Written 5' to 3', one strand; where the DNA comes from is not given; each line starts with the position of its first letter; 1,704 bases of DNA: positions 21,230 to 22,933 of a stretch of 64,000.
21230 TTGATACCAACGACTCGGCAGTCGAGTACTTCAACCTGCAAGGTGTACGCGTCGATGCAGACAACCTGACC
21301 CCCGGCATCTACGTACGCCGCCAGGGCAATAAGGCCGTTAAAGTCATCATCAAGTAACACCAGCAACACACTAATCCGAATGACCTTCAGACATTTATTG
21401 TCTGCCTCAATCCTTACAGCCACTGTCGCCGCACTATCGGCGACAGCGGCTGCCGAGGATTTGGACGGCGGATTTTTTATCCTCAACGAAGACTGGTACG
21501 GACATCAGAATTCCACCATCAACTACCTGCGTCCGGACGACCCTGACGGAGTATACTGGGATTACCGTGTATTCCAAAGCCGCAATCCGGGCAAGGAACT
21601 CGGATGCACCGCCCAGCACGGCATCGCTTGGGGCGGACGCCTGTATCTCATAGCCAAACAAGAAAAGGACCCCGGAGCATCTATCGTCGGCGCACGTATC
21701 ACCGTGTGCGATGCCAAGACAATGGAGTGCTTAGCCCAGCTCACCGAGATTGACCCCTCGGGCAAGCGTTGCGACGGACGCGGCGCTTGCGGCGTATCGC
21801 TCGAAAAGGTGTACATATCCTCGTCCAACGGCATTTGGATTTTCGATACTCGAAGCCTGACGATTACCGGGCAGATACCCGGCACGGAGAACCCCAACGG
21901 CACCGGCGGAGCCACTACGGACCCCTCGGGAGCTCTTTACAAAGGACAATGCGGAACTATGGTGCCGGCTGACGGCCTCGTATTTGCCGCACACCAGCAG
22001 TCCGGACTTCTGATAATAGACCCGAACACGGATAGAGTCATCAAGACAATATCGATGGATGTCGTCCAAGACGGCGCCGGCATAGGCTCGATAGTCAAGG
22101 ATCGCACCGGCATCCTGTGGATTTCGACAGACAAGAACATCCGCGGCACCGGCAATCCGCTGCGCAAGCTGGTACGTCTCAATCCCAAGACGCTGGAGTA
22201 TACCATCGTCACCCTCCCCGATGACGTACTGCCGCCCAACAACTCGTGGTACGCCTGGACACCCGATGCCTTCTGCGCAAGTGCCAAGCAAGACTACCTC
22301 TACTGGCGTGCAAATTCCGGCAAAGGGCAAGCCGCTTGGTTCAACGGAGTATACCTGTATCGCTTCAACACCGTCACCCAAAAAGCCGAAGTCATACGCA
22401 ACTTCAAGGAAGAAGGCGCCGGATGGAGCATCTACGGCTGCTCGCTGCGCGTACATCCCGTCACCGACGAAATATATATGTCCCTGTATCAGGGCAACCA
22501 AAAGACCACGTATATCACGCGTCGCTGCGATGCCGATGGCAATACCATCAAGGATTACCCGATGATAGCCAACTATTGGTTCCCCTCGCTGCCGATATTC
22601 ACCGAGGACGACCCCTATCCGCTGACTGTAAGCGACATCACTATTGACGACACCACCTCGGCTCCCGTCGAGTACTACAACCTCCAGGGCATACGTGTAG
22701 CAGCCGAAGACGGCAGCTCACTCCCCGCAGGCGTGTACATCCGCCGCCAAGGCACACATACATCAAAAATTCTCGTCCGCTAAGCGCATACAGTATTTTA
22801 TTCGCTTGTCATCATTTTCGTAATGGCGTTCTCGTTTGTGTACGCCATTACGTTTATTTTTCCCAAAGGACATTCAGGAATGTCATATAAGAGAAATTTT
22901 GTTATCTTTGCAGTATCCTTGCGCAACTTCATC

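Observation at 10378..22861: B12-riboswitch-led seven-gene block combining a BtuB-like transporter with four T9SS-sorted proteins: a candidate secreted corrinoid-capture system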

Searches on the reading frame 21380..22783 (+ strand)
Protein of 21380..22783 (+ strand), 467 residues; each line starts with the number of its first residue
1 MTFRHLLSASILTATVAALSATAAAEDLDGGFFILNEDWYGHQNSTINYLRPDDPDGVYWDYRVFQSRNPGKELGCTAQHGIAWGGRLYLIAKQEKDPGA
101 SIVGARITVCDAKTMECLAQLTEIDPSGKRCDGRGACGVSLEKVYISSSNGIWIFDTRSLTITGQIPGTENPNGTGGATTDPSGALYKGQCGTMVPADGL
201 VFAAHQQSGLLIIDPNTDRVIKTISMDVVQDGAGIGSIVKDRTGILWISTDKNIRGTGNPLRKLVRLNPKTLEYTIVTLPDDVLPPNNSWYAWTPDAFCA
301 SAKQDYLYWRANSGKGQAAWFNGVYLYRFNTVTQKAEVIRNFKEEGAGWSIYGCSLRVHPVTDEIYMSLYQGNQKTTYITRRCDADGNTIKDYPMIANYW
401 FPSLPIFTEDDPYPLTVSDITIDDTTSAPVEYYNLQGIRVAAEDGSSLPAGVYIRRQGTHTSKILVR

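Call 6: search_protein_families(library=pfam, proteins=[window:21380-22783:+], max_evalue=0.01)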
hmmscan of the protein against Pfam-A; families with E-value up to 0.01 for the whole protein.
window:21380-22783:+ (467 aa): 1 family
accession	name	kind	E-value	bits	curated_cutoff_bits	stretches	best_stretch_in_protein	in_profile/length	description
PF16819.11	DUF5074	-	8.8e-133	443.2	27.2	1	31-408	2-353/353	Domain of unknown function (DUF5074)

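Call 7: search_protein_families(library=ncbifam, proteins=[window:21380-22783:+], max_evalue=0.01)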
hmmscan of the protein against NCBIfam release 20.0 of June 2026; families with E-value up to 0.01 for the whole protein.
window:21380-22783:+ (467 aa): 1 family
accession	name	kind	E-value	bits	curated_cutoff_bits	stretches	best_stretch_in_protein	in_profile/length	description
TIGR02276.1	beta_rpt_yvtn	repeat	0.0026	17.7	27.85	0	196-225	1-31/42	beta-propeller repeat protein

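Call 11: search_solved_structures(query=window:21380-22783:+, max_evalue=1, show_alignments=1)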
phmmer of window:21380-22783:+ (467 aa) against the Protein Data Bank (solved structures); distinct sequences matched with E-value up to 1: 3.
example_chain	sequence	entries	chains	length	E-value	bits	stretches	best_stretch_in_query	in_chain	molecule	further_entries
9s6c_A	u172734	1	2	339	7e-12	47.7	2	31-96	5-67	Quinoprotein amine dehydrogenase-like protein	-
9s6c_C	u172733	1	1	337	9.6e-12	47.3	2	31-96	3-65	Quinoprotein amine dehydrogenase-like protein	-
8bej_A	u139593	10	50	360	0.17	13.4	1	284-337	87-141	Gamma-aminobutyric acid receptor subunit alpha-5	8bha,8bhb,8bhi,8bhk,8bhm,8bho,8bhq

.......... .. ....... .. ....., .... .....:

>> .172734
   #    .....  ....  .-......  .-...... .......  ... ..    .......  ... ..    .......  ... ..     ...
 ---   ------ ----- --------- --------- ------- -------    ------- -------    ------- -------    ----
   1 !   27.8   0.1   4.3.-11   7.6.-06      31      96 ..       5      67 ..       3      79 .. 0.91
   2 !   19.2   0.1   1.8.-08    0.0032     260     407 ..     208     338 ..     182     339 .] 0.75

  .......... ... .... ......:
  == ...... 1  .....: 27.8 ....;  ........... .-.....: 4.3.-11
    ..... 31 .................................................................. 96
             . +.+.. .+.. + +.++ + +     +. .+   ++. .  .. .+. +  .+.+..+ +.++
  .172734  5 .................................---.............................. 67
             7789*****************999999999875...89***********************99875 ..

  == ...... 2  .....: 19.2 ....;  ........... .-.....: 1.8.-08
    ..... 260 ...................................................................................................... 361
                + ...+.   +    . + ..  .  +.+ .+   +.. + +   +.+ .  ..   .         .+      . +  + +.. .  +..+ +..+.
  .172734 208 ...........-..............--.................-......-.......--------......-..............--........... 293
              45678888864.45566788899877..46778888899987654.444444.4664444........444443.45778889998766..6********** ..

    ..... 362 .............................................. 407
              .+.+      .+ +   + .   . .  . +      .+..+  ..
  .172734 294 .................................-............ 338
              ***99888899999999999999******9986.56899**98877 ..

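Call 25: find_homologous_proteins(query=window:21380-22783:+)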
Query window:21380-22783:+ (467 aa): 1255 proteins with E <= 0.001 among 8000 candidates; the best 120 are listed.
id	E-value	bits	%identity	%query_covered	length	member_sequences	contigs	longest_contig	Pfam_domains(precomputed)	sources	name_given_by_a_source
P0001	0.0e+0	1062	96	100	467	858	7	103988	PF16819.12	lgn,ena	-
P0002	4.0e-254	861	75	100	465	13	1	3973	PF16819.12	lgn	-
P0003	3.0e-251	852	76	99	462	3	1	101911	PF16819.12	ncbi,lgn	-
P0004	1.7e-194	665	96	63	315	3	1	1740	PF16819.12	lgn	-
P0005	6.1e-168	577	54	100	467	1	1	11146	PF16819.12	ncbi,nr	ncbi:MAG: DUF5074 domain-containing protein [Muribaculaceae bacterium]|nr:DUF5074 domain-containing 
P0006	6.1e-166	571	56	98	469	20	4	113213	PF16819.12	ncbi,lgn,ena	-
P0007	2.0e-164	566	54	100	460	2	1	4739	PF16819.12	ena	-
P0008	2.5e-164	565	55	99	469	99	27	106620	PF16819.12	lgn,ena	-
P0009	1.1e-163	563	54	100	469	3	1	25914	PF16819.12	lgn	-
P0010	1.7e-163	563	55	94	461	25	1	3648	PF16819.12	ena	-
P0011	2.3e-163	562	55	99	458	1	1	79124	PF16819.12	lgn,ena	-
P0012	5.4e-163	561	54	100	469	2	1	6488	PF16819.12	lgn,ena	-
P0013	7.6e-163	560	54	99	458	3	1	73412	PF16819.12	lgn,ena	-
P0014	1.5e-162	560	54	99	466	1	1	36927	PF16819.12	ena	-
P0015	8.7e-162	557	55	98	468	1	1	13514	PF16819.12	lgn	-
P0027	1.1e-160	553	53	98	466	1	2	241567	PF16819.12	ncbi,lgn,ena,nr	ncbi:MAG: DUF5074 domain-containing protein [Bacteroides sp.]|nr:DUF5074 domain-containing protein [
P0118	1.3e-155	537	52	99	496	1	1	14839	PF16819.12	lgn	-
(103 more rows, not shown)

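Call 45: find_encoding_contigs(protein=P0027, flank=10000, max_places=2)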
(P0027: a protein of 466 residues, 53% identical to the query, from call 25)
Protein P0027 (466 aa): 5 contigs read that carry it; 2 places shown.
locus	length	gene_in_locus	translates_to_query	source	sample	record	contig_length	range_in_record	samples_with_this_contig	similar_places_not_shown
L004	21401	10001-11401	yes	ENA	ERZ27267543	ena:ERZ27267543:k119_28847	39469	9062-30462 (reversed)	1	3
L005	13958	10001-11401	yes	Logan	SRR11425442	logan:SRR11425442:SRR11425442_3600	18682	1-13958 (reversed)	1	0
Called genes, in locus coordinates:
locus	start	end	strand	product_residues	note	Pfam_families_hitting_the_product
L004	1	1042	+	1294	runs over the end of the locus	PF16227:DUF4886 (weak)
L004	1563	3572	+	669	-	PF07715:Plug, PF00593:TonB_dep_Rec_b-barrel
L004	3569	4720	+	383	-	PF16819:DUF5074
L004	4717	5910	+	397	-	PF16820:PKD_3 (faint)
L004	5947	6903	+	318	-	-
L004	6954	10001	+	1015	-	PF16819:DUF5074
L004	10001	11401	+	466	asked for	PF16819:DUF5074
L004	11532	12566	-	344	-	PF01699:Na_Ca_ex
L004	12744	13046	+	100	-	PF04505:CD225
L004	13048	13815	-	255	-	PF11306:DUF3108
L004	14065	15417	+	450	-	PF13173:AAA_14, PF13635:DUF4143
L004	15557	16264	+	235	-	PF00293:NUDIX, PF21906:WHD_NrtR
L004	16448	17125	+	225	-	-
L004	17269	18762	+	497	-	PF08903:DUF1846, PF20921:DUF1846_C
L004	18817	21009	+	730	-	PF00580:UvrD-helicase, PF13245:AAA_19, PF13604:AAA_30 (faint), PF13361:UvrD_C, PF13538:UvrD_C_2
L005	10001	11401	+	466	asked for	PF16819:DUF5074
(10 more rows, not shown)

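Call 46: find_encoding_contigs(protein=P0118, flank=10000, max_places=2)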
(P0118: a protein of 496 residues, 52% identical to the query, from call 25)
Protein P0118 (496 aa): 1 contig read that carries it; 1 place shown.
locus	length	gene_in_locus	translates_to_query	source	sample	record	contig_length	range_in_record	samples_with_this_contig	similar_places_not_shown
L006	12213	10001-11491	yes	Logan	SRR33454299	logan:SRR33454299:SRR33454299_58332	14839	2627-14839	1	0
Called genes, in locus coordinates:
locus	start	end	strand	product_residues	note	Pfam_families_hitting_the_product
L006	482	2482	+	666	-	PF07715:Plug, PF00593:TonB_dep_Rec_b-barrel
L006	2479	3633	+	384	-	PF16819:DUF5074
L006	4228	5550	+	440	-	-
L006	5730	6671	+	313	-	-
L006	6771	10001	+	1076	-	PF13306:LRR_5, PF16819:DUF5074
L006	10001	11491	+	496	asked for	PF16819:DUF5074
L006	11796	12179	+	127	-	-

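Call 63: search_solved_structures(query=A3, max_evalue=0.01, show_alignments=2)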
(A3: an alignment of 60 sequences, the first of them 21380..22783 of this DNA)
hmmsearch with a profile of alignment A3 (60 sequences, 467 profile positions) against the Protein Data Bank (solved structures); distinct sequences matched with E-value up to 0.01: 2.
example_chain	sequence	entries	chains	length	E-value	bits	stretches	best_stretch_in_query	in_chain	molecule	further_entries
9s6c_A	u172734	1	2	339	1.5e-18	69.8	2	27-94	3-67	Quinoprotein amine dehydrogenase-like protein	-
9s6c_C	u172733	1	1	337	2.6e-18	69.1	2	28-94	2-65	Quinoprotein amine dehydrogenase-like protein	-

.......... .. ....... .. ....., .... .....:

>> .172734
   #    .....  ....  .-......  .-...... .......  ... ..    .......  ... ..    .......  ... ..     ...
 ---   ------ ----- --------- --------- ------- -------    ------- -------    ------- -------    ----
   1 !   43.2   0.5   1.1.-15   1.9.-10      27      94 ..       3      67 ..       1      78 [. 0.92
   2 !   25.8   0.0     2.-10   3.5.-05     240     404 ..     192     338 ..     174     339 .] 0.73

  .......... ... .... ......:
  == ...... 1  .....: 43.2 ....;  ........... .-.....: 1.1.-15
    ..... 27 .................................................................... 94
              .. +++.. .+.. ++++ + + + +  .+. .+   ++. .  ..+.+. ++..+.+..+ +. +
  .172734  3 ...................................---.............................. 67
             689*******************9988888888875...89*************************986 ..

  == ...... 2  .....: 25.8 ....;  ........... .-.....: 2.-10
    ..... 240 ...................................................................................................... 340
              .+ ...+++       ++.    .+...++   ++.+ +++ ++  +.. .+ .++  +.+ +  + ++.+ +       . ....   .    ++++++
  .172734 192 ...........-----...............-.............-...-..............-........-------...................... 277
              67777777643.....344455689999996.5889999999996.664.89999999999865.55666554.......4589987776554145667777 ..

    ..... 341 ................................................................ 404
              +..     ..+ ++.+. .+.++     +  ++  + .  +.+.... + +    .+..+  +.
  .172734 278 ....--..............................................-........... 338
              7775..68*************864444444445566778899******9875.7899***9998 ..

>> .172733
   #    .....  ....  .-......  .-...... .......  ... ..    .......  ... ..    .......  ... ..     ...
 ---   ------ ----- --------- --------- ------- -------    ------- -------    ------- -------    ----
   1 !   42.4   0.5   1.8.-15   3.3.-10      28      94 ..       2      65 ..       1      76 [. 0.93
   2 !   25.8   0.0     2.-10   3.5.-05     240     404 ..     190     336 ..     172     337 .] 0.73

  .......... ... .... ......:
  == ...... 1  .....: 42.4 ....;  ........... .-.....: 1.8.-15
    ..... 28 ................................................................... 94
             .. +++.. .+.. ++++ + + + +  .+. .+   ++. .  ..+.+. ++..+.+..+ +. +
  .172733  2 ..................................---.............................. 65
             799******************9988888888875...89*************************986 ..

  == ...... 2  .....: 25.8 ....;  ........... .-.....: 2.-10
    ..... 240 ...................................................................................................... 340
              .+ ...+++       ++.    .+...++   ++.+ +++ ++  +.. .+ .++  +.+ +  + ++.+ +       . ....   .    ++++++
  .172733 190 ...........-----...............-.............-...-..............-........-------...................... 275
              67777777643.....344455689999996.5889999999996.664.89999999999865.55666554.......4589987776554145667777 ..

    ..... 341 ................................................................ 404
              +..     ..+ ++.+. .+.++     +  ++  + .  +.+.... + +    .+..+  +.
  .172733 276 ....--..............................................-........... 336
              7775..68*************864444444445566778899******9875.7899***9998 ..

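Call 64: find_related_loci(query=A3, collection=genome_contigs, flank=10000)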
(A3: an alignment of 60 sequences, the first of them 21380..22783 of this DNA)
Query A3 (467 aa) in genome_contigs; peptide patterns used: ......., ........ (x = any residue, [..] = any of these).
424 stretches matched a pattern; 411 encode a relative of the query (tblastn E <= 1e-3); the best 80 are kept; 80 distinct loci.
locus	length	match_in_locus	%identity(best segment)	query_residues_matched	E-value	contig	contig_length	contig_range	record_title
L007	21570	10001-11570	99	1-467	0e+0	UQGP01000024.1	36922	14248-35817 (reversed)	uncultured Porphyromonadaceae bacterium isolate UMGS259 genome assembly, contig: NODE_269_length_36922_cov_6.501424, who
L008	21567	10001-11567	91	1-467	0e+0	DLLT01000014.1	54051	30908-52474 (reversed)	MAG TPA_asm: Porphyromonadaceae bacterium UBA7555 UBA7555_contig_888, whole genome shotgun sequence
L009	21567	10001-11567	90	1-467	0e+0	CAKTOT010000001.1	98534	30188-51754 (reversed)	MAG: uncultured Muribaculaceae bacterium isolate REFINED_METABAT215_TOP10_CONTIGS_1500_ASSEMBLY_K77_MERGED__Hadza_MoBio_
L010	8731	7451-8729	98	1-467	0e+0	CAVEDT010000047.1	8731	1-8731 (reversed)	Roseburia faecis isolate H07628-L1_cleanbin_000032 genome assembly, contig: Spades_H07628-L1_contig_3800, whole genome s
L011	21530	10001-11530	76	4-467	0e+0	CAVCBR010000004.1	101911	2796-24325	bacterium isolate H07624-L1_cleanbin_000015 genome assembly, contig: Spades_H07624-L1_contig_67, whole genome shotgun se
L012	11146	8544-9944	54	1-467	5e-169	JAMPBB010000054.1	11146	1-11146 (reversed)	MAG: Muribaculaceae bacterium isolate NALB_7821a_31 Scaffold_#54__SCF_054___11146_bp, whole genome shotgun sequence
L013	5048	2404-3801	53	7-467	8e-167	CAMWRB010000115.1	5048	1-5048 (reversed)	MAG TPA_asm: uncultured Porphyromonadaceae bacterium isolate SRR14411243_bin.13_metawrap_v1.3_MAG genome assembly, conti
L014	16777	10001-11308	55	27-467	3e-163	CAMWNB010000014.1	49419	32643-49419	MAG TPA_asm: uncultured Porphyromonadaceae bacterium isolate SRR14411247_bin.4_metawrap_v1.3_MAG genome assembly, contig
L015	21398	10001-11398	54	3-467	2e-163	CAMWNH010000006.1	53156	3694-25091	MAG TPA_asm: uncultured Porphyromonadaceae bacterium isolate SRR14411245_bin.3_metawrap_v1.3_MAG genome assembly, contig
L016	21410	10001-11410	53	1-467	5e-163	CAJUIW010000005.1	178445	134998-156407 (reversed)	MAG TPA_asm: uncultured Muribaculaceae bacterium isolate MGBC153954 genome assembly, contig: MGBC153954.5, whole genome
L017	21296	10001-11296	55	27-466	5e-162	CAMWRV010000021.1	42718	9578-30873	MAG TPA_asm: uncultured Muribaculaceae bacterium isolate SRR14411248_bin.7_metawrap_v1.3_MAG genome assembly, contig: NO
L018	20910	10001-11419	53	3-467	1e-161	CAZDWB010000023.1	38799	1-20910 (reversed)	MAG TPA_asm: uncultured Sangeribacter sp. isolate SRP199465_co2_857 genome assembly, contig: NODE_2376_length_38799_cov_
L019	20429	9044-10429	54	6-467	2e-161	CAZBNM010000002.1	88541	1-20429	MAG TPA_asm: uncultured Bacteroides sp. isolate SRP199465_co2_375 genome assembly, contig: NODE_364_length_88541_cov_12.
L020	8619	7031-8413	53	10-467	4e-161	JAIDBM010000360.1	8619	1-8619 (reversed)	MAG: Muribaculaceae bacterium isolate SC0305_S6_9 SC0305_S6_9_contig_360, whole genome shotgun sequence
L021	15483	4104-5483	53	12-467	5e-161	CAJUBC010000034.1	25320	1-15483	MAG TPA_asm: uncultured Muribaculaceae bacterium isolate MGBC125399 genome assembly, contig: MGBC125399.34, whole genome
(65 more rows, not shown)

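Call 73: predict_structure(alignment_id=A3)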
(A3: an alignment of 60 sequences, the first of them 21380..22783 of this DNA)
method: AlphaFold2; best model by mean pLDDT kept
length: 467 residues; sequences in the alignment: 60
mean_pLDDT: 85.5   pTM: 0.81
mean pLDDT of the five models: 85.5, 85.1, 84.3, 84.2, 83.2
residues with pLDDT >= 90: 264; 70-90: 126; 50-70: 62; < 50: 15
segments of 3 or more residues with pLDDT < 50: 20-24, 178-185
pLDDT, mean of each block of 10 residues (from residue 1): 60 57 62 86 86 94 93 89 94 76 83 93 80 92 93 95 95 59 59 94 94 98 97 93 97 80 97 98 86 75 96 76 93 98 92 89 94 83 97 84 83 65 73 85 79 89 91
secondary structure, 60 per line:
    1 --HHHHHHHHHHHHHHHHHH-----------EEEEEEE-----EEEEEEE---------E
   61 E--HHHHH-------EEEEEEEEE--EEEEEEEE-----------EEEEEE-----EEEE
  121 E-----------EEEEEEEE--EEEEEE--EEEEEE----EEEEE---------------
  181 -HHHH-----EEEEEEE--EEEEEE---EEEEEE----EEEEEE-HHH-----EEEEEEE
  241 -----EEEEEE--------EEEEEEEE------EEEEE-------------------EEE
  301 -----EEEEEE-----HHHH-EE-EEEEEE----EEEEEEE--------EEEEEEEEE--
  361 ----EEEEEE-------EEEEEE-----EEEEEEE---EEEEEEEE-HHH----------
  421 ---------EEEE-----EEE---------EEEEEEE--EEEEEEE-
elements in order: H3-20 E32-38 E44-50 H64-68 E76-84 E87-94 E106-111 E117-121 E133-140 E143-148 E151-156 E161-165 H182-185 E191-197 E200-205 E209-214 E219-224 E234-240 E246-251 E260-267 E274-278 E298-300 E306-311 H317-320 E325-330 E335-341 E350-358 E365-370 E378-383 E389-395 E399-406 E430-433 E439-441 E451-457 E460-466
